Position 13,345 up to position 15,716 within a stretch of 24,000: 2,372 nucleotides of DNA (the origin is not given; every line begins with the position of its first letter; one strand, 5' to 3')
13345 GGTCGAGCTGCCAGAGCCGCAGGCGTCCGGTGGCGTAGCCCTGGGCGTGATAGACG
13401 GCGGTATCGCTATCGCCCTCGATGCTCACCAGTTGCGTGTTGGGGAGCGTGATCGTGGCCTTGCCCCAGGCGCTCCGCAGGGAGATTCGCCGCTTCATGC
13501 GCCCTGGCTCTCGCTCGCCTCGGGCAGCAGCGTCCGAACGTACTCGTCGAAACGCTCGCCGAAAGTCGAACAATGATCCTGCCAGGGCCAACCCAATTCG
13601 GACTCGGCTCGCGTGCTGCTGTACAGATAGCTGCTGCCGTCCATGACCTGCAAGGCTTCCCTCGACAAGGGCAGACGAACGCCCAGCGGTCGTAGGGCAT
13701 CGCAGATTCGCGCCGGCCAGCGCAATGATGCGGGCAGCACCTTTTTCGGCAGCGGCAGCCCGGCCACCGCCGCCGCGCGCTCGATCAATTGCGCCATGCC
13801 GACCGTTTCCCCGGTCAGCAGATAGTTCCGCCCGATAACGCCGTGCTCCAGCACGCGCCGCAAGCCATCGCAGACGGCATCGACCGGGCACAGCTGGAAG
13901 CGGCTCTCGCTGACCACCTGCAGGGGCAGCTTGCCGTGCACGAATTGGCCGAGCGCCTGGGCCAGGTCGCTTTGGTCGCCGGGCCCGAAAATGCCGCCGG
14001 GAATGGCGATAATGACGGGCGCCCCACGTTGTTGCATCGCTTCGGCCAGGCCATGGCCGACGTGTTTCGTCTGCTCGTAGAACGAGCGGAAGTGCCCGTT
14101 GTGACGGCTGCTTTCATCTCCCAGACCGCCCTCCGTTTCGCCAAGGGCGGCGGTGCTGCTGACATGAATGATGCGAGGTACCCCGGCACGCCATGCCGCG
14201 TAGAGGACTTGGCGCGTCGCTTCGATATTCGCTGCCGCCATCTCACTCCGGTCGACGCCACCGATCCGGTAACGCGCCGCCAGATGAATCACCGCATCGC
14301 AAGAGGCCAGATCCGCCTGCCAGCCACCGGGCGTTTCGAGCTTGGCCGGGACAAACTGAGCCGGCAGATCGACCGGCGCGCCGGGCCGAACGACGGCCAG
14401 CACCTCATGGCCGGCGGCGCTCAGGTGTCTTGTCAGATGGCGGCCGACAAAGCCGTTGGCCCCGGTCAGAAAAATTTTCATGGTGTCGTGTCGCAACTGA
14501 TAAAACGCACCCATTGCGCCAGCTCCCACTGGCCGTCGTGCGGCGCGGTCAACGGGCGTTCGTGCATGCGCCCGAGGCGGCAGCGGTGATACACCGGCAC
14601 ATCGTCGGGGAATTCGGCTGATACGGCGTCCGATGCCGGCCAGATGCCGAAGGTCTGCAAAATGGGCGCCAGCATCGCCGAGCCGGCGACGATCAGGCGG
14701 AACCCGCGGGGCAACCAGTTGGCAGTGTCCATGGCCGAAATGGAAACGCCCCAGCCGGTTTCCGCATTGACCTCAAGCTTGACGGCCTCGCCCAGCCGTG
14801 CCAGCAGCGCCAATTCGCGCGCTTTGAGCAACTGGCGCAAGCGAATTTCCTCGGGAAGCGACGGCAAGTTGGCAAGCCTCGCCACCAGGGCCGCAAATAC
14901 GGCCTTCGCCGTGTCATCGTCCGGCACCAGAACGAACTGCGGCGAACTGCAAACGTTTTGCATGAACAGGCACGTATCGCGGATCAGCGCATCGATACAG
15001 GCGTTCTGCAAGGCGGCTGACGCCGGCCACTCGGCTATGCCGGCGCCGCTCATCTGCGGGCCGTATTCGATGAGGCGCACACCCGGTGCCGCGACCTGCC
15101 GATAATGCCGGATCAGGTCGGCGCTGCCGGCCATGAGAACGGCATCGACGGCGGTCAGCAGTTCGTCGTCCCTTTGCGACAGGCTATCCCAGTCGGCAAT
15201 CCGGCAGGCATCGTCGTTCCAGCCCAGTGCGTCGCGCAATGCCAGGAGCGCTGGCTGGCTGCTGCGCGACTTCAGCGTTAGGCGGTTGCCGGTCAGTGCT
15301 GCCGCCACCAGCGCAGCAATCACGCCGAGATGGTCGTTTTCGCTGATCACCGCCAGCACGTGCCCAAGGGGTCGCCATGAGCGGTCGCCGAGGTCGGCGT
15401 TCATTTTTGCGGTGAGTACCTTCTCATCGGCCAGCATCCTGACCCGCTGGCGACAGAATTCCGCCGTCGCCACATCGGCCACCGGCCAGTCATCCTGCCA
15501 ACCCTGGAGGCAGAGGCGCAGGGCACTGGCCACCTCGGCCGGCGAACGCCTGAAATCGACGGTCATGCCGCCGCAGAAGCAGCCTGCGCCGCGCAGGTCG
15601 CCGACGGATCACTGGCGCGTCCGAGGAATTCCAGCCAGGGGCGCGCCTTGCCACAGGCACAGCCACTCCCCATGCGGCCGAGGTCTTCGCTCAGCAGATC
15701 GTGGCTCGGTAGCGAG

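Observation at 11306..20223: Seven-gene translationally coupled operon: a luciferase-less LuxE/LuxC fatty-acid-reductase module joined to a radical SAM enzyme, an LCAT-like hydrolase, an SDR and a cytoplasmic Ntn acylase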

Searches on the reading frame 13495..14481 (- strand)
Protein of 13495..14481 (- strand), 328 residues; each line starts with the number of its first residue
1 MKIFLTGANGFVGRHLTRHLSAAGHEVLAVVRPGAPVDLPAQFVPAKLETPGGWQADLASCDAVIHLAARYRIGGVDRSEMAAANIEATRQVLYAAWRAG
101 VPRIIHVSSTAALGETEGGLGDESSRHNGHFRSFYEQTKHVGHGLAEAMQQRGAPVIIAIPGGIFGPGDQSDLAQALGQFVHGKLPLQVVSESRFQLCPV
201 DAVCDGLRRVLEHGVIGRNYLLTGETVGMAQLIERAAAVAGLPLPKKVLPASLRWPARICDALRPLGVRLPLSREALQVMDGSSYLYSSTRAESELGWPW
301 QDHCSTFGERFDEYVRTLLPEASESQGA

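Call 4: search_protein_families(library=pfam, proteins=[window:13495-14481:-], max_evalue=0.01)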
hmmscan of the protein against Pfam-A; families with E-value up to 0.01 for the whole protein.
window:13495-14481:- (328 aa): 9 families
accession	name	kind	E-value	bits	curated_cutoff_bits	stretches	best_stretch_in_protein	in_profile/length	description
PF01370.27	Epimerase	-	6.6e-28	98.2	20.9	1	3-220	1-237/240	NAD dependent epimerase/dehydratase family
PF07993.18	NAD_binding_4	-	7.5e-16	58.5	20.1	1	57-205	85-256/258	Male sterility protein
PF01073.25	3Beta_HSD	-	3.2e-13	49.8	22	1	5-175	2-192/280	3-beta hydroxysteroid dehydrogenase/isomerase family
PF13460.12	NAD_binding_10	-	7.4e-13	49.2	27.2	1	7-125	1-114/184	NAD(P)H-binding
PF16363.11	GDP_Man_Dehyd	-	4e-10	40.1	27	1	60-298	75-319/332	GDP-mannose 4,6 dehydratase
PF04321.23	RmlD_sub_bind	-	3.5e-08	33.3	27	1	1-143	1-133/287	RmlD substrate binding domain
PF05368.20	NmrA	-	0.0007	19.7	27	1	2-110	4-108/298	NmrA-like family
PF13579.12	Glyco_trans_4_4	-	0.0056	17.5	29.7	0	14-110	8-80/158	Glycosyl transferase 4-like domain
PF02719.21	Polysacc_synt_2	-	0.0065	16.1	20.2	0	60-112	77-131/293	Polysaccharide biosynthesis protein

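Call 5: search_protein_families(library=ncbifam, proteins=[window:13495-14481:-], max_evalue=0.01)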
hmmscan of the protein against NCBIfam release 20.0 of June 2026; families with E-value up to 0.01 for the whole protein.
window:13495-14481:- (328 aa): 23 families
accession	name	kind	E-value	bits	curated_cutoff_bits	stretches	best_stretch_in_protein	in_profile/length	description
TIGR03466.1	HpnA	hypoth_equivalog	6.1e-45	153.5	367.65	1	1-299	1-306/327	hopanoid-associated sugar epimerase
NF052578.1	StrlDmthSdmBMthl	equivalog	2.1e-29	103.3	600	1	1-253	1-258/328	sterol demethylase protein SdmB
NF042422.1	oxyalk_red_OleD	equivalog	1.4e-18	67.3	580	1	1-256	1-266/329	2-alkyl-3-oxoalkanoate reductase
TIGR01746.1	Thioester-redct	subfamily_domain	2.7e-16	59.8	213.35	2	59-245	87-285/371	thioester reductase domain-containing protein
NF042423.1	oxyalk_red_Shew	equivalog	4.3e-16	58.9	580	1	2-253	10-270/331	2-alkyl-3-oxoalkanoate reductase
NF005539.0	PRK07201.1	equivalog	1.1e-14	54.1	549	1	1-251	1-280/657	SDR family oxidoreductase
TIGR04180.1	EDH_00030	hypoth_equivalog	1e-10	41.2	475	2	56-169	66-180/297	NAD-dependent 4,6-dehydratase LegB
NF008972.0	PRK12320.1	equivalog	4.1e-09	35.2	792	1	1-112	1-105/699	hypothetical protein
NF050030.1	thlkprotThyD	equivalog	1.1e-08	34.6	400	1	1-128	1-142/305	thylakoid membrane protein ThyD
NF058621.1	DiazavRedAvaA7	equivalog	1.5e-08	34.6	400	1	1-246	1-254/304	3-diazoavenalumate denitrifying reductase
TIGR01777.1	yfcH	hypoth_equivalog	2.3e-08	34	207.35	1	3-125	1-128/292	TIGR01777 family oxidoreductase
NF004520.0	PRK05865.1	equivalog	4.6e-08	31.4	1509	1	1-111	1-105/854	sugar epimerase family protein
NF041293.1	G6PDh_Azf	equivalog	2.6e-07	30.3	400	1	3-118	5-124/252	NAD-dependent glucose-6-phosphate dehydrogenase Azf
TIGR01179.1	galE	equivalog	6.7e-07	28.4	262.3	1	2-142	1-152/332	UDP-glucose 4-epimerase GalE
NF038078.1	NRPS_MxcG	equivalog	7.3e-07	26.8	2300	1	54-169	1163-1279/1442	myxochelin non-ribosomal peptide synthetase MxcG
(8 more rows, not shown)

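Call 34: search_protein_families(library=padloc, proteins=[window:13495-14481:-], max_evalue=0.01)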
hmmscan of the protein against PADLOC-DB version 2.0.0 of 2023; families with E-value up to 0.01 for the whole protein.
window:13495-14481:- (328 aa): 0 families

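Call 44: search_solved_structures(query=window:13495-14481:-, max_evalue=0.00001)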
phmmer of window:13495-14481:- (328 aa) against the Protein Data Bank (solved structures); distinct sequences matched with E-value up to 0.00001: 14.
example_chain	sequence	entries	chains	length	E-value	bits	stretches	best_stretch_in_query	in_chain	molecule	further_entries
3wj7_A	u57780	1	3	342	5.9e-31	111.2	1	4-299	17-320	Putative oxidoreductase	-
2x4g_A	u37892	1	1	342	5.8e-22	81.7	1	2-298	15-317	NUCLEOSIDE-DIPHOSPHATE-SUGAR EPIMERASE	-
4lw8_A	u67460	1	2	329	3e-11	46.5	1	2-172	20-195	Putative epimerase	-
6kv9_A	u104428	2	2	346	5.7e-10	42.3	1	3-241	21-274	MoeE5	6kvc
3vps_A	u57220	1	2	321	2.7e-08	36.8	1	2-207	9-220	NAD-dependent epimerase/dehydratase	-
1r6d_A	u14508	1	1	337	5.3e-08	35.8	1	1-221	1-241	TDP-glucose-4,6-dehydratase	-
1r66_A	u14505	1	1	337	7.5e-08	35.3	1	1-221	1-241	TDP-glucose-4,6-dehydratase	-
4id9_A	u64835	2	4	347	1.8e-07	34.1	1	3-155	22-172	SHORT-CHAIN DEHYDROGENASE/REDUCTASE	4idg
6x3b_A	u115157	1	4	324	2.6e-07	33.5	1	2-254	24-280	GDP-6-deoxy-D-mannose reductase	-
2pzk_A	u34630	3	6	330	4.8e-07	32.7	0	1-113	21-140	Putative nucleotide sugar epimerase/ dehydratase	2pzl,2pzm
8shh_A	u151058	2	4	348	6.8e-07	32.1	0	59-225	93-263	dTDP-glucose 4,6-dehydratase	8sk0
6wjb_A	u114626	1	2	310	1.8e-06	30.7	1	2-120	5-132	NAD-dependent epimerase/dehydratase family protein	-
8fem_A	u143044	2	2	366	3.2e-06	29.9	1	3-225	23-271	Dihydroflavonol 4-Reductase | Panicum virgatum Dihydroflavonol 4-Reductase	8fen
6wj9_A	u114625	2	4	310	3.9e-06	29.7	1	2-121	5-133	NAD-dependent epimerase/dehydratase family protein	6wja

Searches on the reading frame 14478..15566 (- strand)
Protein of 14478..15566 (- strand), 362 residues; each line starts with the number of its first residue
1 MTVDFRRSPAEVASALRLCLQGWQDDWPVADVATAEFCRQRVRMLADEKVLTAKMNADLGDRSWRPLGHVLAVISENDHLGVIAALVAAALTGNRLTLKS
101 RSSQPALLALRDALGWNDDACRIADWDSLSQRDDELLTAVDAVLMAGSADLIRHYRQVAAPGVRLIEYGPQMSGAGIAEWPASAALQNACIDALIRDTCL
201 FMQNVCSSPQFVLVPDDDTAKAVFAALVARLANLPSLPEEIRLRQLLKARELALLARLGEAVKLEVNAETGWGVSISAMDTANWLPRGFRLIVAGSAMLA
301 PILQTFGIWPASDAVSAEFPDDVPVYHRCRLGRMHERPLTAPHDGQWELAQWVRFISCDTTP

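Call 4: search_protein_families(library=pfam, proteins=[window:14478-15566:-], max_evalue=0.01)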
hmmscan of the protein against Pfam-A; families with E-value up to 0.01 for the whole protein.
window:14478-15566:- (362 aa): 1 family
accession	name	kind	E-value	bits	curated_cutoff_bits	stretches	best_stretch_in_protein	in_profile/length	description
PF05893.19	LuxC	-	3.8e-18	66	21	1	60-354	82-400/401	Acyl-CoA reductase (LuxC)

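Call 5: search_protein_families(library=ncbifam, proteins=[window:14478-15566:-], max_evalue=0.01)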
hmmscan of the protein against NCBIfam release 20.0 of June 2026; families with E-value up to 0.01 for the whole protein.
window:14478-15566:- (362 aa): 2 families
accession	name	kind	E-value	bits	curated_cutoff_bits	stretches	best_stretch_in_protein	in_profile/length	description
NF052251.1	LCFA_red_LuxC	equivalog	0.00017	20.3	750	1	68-229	143-308/478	long-chain-fatty-acyl-CoA reductase LuxC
NF006915.0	PRK09406.1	equivalog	0.001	18.1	730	0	39-106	96-164/457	NADP-dependent succinic semialdehyde dehydrogenase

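Call 23: search_solved_structures(query=window:14478-15566:-, max_evalue=0.1)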
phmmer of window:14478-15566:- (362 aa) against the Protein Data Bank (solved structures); distinct sequences matched with E-value up to 0.1: 0.

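Call 34: search_protein_families(library=padloc, proteins=[window:14478-15566:-], max_evalue=0.01)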
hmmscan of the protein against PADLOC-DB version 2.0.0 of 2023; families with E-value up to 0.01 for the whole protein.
window:14478-15566:- (362 aa): 0 families

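Call 77: search_solved_structures(query=A4, max_evalue=0.01, show_alignments=1)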
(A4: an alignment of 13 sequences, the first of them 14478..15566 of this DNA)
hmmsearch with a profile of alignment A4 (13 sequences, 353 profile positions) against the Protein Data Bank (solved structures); distinct sequences matched with E-value up to 0.01: 1.
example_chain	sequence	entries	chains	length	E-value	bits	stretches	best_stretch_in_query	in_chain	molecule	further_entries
7xc6_A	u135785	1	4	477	2.1e-09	40.2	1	61-353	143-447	Long-chain acyl-protein thioester reductase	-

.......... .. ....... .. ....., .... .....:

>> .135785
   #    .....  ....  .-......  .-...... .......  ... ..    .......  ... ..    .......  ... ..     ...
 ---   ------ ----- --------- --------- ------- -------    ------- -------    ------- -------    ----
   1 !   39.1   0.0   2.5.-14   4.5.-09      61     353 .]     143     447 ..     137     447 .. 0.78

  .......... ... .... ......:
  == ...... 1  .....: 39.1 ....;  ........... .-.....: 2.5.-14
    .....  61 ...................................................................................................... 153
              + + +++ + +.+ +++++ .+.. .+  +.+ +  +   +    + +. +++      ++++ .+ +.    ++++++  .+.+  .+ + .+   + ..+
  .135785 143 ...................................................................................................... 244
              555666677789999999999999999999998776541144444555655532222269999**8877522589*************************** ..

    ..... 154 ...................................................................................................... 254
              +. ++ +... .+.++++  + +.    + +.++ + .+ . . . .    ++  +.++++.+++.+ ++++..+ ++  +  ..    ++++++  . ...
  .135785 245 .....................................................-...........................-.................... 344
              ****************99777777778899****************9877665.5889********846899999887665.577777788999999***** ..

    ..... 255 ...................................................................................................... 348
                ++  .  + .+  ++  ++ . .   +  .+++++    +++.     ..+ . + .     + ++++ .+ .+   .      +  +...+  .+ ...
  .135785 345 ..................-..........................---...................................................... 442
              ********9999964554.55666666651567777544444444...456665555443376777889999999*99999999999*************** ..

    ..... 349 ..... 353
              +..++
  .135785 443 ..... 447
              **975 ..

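Call 80: find_related_loci(query=A4, collection=metagenome_contigs, flank=10000)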
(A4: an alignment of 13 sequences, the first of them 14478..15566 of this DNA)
Query A4 (362 aa) in metagenome_contigs; peptide patterns used: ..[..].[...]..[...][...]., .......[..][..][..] (x = any residue, [..] = any of these).
80 stretches matched a pattern; 10 encode a relative of the query (tblastn E <= 1e-3); 10 distinct loci.
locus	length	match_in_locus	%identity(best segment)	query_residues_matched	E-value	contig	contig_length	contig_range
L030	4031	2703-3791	62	1-358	7e-142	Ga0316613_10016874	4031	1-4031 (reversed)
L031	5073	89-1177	62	1-358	6e-140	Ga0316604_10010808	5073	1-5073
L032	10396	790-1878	62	1-361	7e-137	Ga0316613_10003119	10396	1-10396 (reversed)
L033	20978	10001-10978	37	30-356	1e-63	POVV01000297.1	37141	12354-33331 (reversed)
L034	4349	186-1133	44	28-357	9e-64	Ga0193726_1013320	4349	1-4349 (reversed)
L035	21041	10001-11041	35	10-357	3e-61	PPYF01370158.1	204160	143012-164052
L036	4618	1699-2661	25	65-355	2e-13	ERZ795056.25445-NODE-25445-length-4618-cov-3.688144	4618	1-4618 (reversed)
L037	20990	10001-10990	24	56-356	7e-13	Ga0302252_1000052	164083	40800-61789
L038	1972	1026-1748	27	48-258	1e-12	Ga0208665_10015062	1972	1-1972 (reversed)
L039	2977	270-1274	26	66-355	2e-9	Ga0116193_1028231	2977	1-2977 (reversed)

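Call 83: search_protein_families(library=pfam, proteins=[L037:7057-8535:+, L037:8532-9665:+, L037:9554-12298:+, L037:12285-13529:+, L037:12338-14674:+, L037:3973-6072:-, L037:6117-6731:-, L037:15807-16847:+, L037:2007-3467:-], max_evalue=0.0001)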
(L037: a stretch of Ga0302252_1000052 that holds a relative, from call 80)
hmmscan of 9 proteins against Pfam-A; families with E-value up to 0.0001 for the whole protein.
L037:7057-8535:+ (492 aa): 0 families

L037:8532-9665:+ (377 aa): 1 family
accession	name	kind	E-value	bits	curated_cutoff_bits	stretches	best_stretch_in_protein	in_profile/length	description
PF04443.18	LuxE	-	4.1e-36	125.1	24.9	1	16-368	26-385/391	Acyl-protein synthetase, LuxE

L037:9554-12298:+ (914 aa): 3 families
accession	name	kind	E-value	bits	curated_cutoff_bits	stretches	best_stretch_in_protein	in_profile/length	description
PF05893.19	LuxC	-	1.1e-86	291.8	21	1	73-476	3-399/401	Acyl-CoA reductase (LuxC)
PF00501.34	AMP-binding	-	4.3e-06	26.2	29.9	1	647-766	245-375/384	AMP-binding enzyme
PF00171.27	Aldedh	-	1.7e-05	24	23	1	148-338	112-295/461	Aldehyde dehydrogenase family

L037:12285-13529:+ (414 aa): 2 families
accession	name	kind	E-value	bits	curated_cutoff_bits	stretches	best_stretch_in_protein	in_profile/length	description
PF07690.21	MFS_1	-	2.1e-24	86.6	33.4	1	18-356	1-339/347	Major Facilitator Superfamily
PF05977.19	MFS_3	-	4e-17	62.3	27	1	10-401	7-396/524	Transmembrane secretion effector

L037:12338-14674:+ (778 aa): 0 families

L037:3973-6072:- (699 aa): 2 families
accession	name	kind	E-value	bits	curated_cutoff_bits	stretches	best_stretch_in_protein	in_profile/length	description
PF10459.15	Peptidase_S46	-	1.3e-183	612.9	22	1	31-693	1-697/698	Peptidase S46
PF13365.12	Trypsin_2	-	3.1e-13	51.1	27.6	0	622-645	121-144/144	Trypsin-like peptidase domain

L037:6117-6731:- (204 aa): 12 families
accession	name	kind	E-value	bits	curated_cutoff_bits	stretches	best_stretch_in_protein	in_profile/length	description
PF08242.18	Methyltransf_12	-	1.5e-17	64.5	30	1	41-136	1-98/98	Methyltransferase domain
PF13649.12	Methyltransf_25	-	1.9e-17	64.2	27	1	40-134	1-97/97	Methyltransferase domain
PF08241.18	Methyltransf_11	-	4.3e-16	59.8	21.2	1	41-138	1-95/95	Methyltransferase domain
PF13847.12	Methyltransf_31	-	5.6e-15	55.7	27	1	36-142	3-113/145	Methyltransferase domain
PF13489.12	Methyltransf_23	-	1.5e-14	54.5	27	1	31-179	16-160/164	Methyltransferase domain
PF01209.24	Ubie_methyltran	-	1.1e-08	35.2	20.1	1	36-138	47-151/233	ubiE/COQ5 methyltransferase family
PF03141.22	Methyltransf_29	-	2.1e-06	27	23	1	39-148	120-227/506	Putative S-adenosyl-L-methionine-dependent methyltransferase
PF01135.25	PCMT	-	4.8e-06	26.9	20.3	1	28-154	65-188/210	Protein-L-isoaspartate(D-aspartate) O-methyltransferase (PCMT)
PF01739.24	CheR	-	1.1e-05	25.4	27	0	82-155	115-190/195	CheR methyltransferase, SAM binding domain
PF05175.20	MTS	-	1.9e-05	24.8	23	1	37-118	32-113/170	Methyltransferase small domain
PF01728.25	FtsJ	-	2.9e-05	24.5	24.1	1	32-98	16-79/181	FtsJ-like methyltransferase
PF02353.26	CMAS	-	6.8e-05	22.8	27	1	16-141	42-167/273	Mycolic acid cyclopropane synthetase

L037:15807-16847:+ (346 aa): 1 family
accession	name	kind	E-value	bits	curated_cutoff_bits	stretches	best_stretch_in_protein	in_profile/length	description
PF24738.1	DUF7689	-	3.9e-26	92.5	22.6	1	97-203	2-117/118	Domain of unknown function (DUF7689)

L037:2007-3467:- (486 aa): 3 families
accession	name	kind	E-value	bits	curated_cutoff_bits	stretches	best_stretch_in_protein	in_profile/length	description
PF00069.31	Pkinase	-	6.1e-34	118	31.7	1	11-224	1-198/263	Protein kinase domain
PF07714.23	PK_Tyr_Ser-Thr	-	2.6e-23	83.1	23.1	1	12-258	2-248/258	Protein tyrosine and serine/threonine kinase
PF01636.29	APH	-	5.7e-09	36.5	23.2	0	14-108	2-85/239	Phosphotransferase enzyme family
